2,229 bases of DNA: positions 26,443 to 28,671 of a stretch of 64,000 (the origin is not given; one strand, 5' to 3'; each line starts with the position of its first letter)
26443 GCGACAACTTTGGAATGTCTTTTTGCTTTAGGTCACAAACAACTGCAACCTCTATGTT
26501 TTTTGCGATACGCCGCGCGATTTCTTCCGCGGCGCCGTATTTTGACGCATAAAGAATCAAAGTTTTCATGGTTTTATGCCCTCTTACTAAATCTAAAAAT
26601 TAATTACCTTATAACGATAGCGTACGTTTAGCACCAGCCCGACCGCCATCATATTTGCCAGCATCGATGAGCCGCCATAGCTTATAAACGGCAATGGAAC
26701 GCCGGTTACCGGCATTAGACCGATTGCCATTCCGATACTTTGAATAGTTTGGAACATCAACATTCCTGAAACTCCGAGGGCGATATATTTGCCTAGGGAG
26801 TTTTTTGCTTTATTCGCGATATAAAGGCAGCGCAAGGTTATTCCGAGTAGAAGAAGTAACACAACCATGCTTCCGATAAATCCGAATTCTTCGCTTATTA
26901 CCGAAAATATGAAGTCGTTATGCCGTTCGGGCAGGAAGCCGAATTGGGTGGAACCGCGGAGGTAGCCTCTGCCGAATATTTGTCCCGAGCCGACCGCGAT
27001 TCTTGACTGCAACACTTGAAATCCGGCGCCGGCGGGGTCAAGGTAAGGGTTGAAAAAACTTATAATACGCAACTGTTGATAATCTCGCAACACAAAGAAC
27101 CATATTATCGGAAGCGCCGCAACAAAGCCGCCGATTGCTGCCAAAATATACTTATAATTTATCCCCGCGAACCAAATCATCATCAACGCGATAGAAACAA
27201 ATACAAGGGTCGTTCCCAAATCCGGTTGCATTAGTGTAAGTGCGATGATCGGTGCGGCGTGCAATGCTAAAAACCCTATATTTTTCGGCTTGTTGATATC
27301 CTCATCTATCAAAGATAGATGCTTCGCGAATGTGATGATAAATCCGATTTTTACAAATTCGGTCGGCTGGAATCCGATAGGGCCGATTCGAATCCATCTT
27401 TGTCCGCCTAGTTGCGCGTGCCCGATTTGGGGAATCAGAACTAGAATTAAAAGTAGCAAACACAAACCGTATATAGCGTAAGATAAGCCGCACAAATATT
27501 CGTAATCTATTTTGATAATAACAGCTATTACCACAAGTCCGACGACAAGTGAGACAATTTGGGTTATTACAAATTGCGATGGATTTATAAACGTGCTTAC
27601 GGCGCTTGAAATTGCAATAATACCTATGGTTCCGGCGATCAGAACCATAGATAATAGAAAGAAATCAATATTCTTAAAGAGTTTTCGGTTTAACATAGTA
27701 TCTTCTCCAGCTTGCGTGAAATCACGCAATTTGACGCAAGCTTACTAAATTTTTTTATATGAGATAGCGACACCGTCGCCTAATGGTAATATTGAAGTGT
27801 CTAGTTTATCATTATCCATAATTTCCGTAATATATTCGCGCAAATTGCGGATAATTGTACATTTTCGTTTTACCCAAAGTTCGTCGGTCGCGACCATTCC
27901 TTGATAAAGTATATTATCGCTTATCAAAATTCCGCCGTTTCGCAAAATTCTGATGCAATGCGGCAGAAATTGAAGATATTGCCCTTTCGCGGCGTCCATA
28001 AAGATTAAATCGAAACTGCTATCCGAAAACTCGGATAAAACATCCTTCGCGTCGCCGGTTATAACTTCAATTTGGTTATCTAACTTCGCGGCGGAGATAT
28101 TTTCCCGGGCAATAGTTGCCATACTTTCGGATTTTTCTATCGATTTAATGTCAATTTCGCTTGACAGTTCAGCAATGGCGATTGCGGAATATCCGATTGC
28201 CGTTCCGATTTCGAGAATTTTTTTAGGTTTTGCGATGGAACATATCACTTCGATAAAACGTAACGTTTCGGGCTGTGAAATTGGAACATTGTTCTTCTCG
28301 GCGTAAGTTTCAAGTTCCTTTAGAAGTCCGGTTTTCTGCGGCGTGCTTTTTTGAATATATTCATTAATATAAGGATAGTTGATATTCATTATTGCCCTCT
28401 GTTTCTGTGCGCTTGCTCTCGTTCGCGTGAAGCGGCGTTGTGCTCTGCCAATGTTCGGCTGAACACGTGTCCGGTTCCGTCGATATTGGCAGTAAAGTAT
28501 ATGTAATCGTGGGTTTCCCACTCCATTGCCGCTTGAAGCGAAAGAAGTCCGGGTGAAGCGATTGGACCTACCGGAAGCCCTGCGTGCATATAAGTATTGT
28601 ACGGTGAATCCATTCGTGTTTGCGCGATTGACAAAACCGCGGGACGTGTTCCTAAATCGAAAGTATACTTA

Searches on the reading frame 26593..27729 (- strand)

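Call 35: search_protein_families(library=pfam, proteins=[window:26593-27729:-], max_evalue=0.00001)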
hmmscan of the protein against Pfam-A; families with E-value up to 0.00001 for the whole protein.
window:26593-27729:- (378 aa): 1 family
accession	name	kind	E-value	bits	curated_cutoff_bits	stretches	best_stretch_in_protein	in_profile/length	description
PF01098.24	FTSW_RODA_SPOVE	-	3.5e-98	329.3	26.4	1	25-371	7-352/356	Cell cycle protein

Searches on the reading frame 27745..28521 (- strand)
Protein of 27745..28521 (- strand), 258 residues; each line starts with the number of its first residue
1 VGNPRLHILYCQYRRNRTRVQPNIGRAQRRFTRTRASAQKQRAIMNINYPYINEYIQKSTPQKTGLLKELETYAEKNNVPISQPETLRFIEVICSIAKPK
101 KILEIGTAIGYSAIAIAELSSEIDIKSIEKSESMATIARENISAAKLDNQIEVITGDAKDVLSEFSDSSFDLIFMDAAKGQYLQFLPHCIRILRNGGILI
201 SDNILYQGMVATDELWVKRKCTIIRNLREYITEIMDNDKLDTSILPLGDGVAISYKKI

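Call 35: search_protein_families(library=pfam, proteins=[window:27745-28521:-], max_evalue=0.00001)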
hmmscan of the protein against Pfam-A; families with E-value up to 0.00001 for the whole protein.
window:27745-28521:- (258 aa): 7 families
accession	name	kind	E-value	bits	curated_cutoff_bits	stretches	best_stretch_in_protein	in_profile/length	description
PF01596.23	Methyltransf_3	-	9.3e-33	113.7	22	1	64-256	8-203/204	O-methyltransferase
PF13578.12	Methyltransf_24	-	1.8e-13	51.7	26.3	1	103-204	1-105/105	Methyltransferase domain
PF13847.12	Methyltransf_31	-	8.1e-11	42.2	27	1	99-205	4-113/145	Methyltransferase domain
PF02475.24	TRM5-TYW2_MTfase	-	1.8e-10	41.5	28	1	101-199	39-133/164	TRM5/TYW2 methyltransferase domain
PF13649.12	Methyltransf_25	-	2.6e-10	41.3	27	1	102-197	1-97/97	Methyltransferase domain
PF01135.25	PCMT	-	3.3e-10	40.5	20.3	1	78-200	53-170/210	Protein-L-isoaspartate(D-aspartate) O-methyltransferase (PCMT)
PF08241.18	Methyltransf_11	-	3.9e-08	34.3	21.2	1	103-200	1-94/95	Methyltransferase domain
